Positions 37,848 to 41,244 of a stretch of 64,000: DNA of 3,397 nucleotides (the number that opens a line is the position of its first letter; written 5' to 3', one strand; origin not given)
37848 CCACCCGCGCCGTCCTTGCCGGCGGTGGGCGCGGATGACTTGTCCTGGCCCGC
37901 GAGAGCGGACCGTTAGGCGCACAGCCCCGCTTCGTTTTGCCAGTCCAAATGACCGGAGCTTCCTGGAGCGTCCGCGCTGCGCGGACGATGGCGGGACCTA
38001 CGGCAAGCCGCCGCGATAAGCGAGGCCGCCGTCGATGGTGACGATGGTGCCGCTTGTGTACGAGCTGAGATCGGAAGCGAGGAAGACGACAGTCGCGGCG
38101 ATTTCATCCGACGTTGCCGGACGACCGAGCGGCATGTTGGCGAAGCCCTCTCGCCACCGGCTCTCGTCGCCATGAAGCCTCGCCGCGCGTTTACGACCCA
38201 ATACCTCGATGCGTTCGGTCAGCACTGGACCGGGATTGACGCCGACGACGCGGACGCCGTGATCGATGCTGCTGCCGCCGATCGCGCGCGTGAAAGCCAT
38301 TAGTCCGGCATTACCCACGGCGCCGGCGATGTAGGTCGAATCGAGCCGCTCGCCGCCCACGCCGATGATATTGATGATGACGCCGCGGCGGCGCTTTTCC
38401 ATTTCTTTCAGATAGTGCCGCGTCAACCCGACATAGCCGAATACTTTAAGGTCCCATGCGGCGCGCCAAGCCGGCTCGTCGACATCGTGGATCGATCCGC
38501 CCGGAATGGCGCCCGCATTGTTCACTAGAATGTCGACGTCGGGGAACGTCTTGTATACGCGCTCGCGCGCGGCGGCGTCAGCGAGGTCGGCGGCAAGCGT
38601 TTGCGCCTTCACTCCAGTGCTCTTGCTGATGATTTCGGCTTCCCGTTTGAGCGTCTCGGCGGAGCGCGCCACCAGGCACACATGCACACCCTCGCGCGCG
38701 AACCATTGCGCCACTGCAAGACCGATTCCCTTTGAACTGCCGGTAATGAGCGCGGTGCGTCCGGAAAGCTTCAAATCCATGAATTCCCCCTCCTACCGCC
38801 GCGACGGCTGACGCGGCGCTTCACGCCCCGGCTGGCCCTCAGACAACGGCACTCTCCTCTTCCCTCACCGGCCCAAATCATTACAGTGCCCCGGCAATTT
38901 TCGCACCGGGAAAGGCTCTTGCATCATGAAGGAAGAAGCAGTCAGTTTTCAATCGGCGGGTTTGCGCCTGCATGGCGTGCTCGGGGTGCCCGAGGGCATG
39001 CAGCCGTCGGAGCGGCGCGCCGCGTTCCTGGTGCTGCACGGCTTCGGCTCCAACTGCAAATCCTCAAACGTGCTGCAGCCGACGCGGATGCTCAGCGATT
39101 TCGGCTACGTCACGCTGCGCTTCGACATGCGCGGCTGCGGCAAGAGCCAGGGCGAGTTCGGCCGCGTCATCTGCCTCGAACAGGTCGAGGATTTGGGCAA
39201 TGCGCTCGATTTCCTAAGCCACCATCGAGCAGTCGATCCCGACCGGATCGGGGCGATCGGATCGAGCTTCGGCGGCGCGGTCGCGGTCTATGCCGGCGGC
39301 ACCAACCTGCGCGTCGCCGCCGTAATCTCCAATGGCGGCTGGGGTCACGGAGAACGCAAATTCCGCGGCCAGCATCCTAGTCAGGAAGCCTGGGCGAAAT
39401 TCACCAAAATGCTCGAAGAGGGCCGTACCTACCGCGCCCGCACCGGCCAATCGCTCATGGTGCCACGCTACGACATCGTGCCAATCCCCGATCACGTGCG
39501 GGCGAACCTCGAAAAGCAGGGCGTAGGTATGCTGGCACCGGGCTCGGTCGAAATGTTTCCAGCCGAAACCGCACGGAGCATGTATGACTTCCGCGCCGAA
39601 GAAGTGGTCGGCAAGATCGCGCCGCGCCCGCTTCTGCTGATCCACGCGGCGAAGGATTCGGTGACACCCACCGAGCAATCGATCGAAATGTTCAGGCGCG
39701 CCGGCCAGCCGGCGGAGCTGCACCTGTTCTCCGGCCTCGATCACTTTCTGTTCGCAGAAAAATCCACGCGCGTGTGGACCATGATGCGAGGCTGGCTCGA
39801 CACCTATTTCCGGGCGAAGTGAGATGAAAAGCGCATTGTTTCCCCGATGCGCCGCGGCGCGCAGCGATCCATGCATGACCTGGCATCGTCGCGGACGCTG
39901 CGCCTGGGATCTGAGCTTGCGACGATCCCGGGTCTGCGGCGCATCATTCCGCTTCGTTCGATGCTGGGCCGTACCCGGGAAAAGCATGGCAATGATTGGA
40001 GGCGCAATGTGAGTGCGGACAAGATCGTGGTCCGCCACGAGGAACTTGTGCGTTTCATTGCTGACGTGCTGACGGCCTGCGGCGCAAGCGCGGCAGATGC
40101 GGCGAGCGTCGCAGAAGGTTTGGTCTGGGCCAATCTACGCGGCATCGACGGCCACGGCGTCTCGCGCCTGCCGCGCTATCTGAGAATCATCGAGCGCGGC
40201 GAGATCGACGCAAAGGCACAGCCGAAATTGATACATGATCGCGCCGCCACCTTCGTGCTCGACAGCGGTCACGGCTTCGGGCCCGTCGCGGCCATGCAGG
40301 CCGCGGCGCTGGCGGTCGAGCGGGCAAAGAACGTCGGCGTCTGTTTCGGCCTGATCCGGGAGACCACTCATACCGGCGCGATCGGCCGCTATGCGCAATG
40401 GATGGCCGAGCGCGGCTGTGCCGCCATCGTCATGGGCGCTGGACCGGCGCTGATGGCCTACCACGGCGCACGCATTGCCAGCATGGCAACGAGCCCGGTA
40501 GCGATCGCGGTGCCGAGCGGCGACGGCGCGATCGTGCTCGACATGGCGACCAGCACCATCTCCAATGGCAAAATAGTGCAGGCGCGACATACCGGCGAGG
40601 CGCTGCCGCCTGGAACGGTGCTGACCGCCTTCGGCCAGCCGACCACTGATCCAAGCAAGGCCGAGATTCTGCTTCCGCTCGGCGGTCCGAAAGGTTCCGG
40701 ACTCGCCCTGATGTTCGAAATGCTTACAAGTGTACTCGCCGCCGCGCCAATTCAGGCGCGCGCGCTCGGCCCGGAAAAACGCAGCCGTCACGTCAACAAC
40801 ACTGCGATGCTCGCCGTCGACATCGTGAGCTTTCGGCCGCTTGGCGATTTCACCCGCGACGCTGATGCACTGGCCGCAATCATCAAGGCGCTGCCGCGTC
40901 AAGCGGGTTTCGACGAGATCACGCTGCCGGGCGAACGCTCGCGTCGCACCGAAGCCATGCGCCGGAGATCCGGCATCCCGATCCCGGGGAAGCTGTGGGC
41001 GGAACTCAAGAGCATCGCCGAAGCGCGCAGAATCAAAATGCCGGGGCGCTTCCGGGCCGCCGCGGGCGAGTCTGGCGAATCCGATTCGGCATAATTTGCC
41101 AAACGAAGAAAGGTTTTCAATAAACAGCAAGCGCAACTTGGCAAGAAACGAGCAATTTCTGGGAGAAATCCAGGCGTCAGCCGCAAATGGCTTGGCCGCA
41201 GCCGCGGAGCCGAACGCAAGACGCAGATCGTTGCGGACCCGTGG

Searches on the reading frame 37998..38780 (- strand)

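Call 93: search_protein_families(library=pfam, proteins=[window:37998-38780:-], max_evalue=0.0001)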
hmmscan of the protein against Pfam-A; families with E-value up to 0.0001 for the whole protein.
window:37998-38780:- (260 aa): 3 families
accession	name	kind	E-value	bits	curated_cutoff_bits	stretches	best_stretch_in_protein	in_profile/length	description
PF13561.12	adh_short_C2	-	1.1e-39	136.9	27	1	16-253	5-235/236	Enoyl-(Acyl carrier protein) reductase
PF00106.31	adh_short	-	2.1e-36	125.7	26.6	1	9-191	2-187/195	short chain dehydrogenase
PF08659.16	KR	-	3.6e-10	40.5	22.6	1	9-125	2-125/180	KR domain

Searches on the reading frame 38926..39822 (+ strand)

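Call 93: search_protein_families(library=pfam, proteins=[window:38926-39822:+], max_evalue=0.0001)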
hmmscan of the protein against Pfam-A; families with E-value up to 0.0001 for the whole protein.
window:38926-39822:+ (298 aa): 7 families
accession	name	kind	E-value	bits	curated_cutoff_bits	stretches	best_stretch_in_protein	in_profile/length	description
PF12146.15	Hydrolase_4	-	1.5e-18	67.5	27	2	29-163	2-133/239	Serine aminopeptidase, S33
PF00561.26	Abhydrolase_1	-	1.2e-12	48.5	25.8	1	33-151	2-121/245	alpha/beta hydrolase fold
PF12697.13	Abhydrolase_6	-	6.8e-12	47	26.3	1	35-279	2-210/217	Alpha/beta hydrolase family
PF00326.27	Peptidase_S9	-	2.1e-11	44.2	22.6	1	54-125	8-83/213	Prolyl oligopeptidase family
PF02129.25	Peptidase_S15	-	4.9e-09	36.7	23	1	56-265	47-253/262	X-Pro dipeptidyl-peptidase (S15 family)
PF01738.24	DLH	-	5.5e-07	29.8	21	0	86-136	77-127/217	Dienelactone hydrolase family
PF20434.5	BD-FAE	-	2.2e-05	24.5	26.8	0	85-127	65-110/215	BD-FAE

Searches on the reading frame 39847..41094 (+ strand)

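Call 93: search_protein_families(library=pfam, proteins=[window:39847-41094:+], max_evalue=0.0001)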
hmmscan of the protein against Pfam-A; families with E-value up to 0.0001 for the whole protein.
window:39847-41094:+ (415 aa): 1 family
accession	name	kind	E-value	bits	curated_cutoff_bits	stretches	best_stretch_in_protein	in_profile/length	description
PF02615.19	Ldh_2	-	9.1e-99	331.2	38.8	1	63-388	2-333/333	Malate/L-lactate dehydrogenase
